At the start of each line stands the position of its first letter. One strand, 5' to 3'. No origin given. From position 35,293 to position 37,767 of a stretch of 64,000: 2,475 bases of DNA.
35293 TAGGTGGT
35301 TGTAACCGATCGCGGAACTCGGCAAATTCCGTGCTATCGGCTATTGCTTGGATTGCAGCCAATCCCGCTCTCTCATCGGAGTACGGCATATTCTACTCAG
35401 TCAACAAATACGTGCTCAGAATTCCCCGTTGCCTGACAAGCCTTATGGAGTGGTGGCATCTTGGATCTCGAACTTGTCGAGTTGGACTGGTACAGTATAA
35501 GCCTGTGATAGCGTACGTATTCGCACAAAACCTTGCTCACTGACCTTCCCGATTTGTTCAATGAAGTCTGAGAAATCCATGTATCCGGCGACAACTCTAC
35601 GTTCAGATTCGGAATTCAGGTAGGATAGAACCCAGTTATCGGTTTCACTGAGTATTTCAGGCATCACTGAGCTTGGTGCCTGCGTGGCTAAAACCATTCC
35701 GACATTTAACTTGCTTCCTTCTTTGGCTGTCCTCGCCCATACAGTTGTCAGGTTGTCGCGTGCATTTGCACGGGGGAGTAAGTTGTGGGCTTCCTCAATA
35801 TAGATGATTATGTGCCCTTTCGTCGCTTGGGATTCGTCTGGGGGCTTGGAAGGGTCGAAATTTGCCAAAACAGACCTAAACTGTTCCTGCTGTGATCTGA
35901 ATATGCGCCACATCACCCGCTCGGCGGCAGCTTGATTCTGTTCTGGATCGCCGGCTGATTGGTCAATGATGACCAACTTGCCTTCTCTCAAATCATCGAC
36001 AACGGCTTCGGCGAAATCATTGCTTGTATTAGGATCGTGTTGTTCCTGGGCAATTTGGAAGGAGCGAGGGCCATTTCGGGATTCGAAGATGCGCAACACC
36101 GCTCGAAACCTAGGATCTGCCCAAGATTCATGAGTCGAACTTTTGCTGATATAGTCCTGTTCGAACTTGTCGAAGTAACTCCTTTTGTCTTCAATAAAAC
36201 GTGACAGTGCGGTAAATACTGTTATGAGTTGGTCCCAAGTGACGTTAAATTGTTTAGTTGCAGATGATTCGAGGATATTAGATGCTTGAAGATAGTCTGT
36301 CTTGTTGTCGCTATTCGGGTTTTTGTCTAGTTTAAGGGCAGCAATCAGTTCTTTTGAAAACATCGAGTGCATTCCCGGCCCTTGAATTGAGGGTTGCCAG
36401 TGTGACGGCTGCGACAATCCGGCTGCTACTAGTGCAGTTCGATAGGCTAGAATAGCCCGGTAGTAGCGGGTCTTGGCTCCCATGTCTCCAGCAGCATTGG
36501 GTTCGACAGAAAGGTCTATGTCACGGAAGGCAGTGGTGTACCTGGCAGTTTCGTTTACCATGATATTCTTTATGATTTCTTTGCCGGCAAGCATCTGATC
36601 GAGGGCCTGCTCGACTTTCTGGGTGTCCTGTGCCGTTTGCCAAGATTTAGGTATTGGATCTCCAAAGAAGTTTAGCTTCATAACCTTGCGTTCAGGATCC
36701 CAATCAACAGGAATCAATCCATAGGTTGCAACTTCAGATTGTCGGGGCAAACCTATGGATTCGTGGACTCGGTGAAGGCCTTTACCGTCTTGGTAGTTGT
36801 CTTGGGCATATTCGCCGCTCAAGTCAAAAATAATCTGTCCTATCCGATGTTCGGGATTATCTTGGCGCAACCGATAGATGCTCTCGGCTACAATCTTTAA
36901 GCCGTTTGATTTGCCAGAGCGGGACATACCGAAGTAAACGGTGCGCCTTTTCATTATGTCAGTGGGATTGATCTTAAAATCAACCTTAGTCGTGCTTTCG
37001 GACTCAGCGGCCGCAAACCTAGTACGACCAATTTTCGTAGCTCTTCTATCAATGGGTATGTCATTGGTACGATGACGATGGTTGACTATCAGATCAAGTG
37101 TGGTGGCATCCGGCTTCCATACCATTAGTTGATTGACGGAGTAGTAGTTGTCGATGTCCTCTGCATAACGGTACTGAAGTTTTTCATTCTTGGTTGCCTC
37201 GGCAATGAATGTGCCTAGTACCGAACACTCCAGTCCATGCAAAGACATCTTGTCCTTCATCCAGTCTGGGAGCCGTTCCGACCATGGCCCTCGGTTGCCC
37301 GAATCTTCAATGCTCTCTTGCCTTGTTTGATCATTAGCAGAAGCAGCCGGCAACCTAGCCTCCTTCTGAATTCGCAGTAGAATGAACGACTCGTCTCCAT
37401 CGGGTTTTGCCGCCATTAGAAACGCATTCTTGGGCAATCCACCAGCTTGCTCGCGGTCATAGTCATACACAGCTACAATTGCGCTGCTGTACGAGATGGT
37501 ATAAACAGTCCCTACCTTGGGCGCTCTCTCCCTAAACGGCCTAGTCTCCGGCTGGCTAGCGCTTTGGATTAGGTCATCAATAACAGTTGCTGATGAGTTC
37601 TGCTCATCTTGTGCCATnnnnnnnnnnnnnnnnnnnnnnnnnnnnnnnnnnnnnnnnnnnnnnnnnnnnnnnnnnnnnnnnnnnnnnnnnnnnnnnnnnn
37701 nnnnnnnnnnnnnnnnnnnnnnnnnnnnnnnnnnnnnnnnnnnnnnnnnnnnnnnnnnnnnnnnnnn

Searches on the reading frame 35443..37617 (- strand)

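Call 65: search_protein_families(library=pfam, proteins=[window:35443-37617:-], max_evalue=0.001)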
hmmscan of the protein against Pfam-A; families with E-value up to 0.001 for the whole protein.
window:35443-37617:- (724 aa): 1 family
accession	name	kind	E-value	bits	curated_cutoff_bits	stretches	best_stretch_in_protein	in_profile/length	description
PF01935.23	DUF87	-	1.4e-06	29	23.2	1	209-276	9-70/220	Helicase HerA, central domain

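Call 66: search_protein_families(library=padloc, proteins=[window:35443-37617:-], max_evalue=0.001)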
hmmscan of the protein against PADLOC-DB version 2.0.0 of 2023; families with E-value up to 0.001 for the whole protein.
window:35443-37617:- (724 aa): 12 families
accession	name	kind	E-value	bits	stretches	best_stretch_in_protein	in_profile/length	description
PDLC02185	HerA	-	1.1e-14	52.2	1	599-684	443-531/585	-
PDLC04100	HerA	-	1.5e-14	51.6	1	599-684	437-525/580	-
PDLC04105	HerA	-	5.3e-14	49.7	1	600-680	417-501/576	-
PDLC04102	HerA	-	4.8e-13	46.3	2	600-670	503-575/654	-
PDLC04140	mad8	-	1.5e-11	42.4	1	217-675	18-261/314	mads_8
PDLC04098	HerA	-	1.5e-08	31.7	1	603-676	528-608/686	-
PDLC04106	HerA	-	2.2e-08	31.1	1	600-671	509-585/667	-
PDLC04097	HerA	-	1.1e-07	29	1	599-677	471-555/618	-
PDLC04104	HerA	-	4.3e-07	27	1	599-678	217-300/379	-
PDLC02188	HerA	-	1.5e-06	25.4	1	599-672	425-500/578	-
PDLC01055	HerA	-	2.9e-06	24.4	1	489-676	331-488/532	Type III coevolved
PDLC04103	HerA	-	8e-06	22.4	0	602-677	441-519/579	-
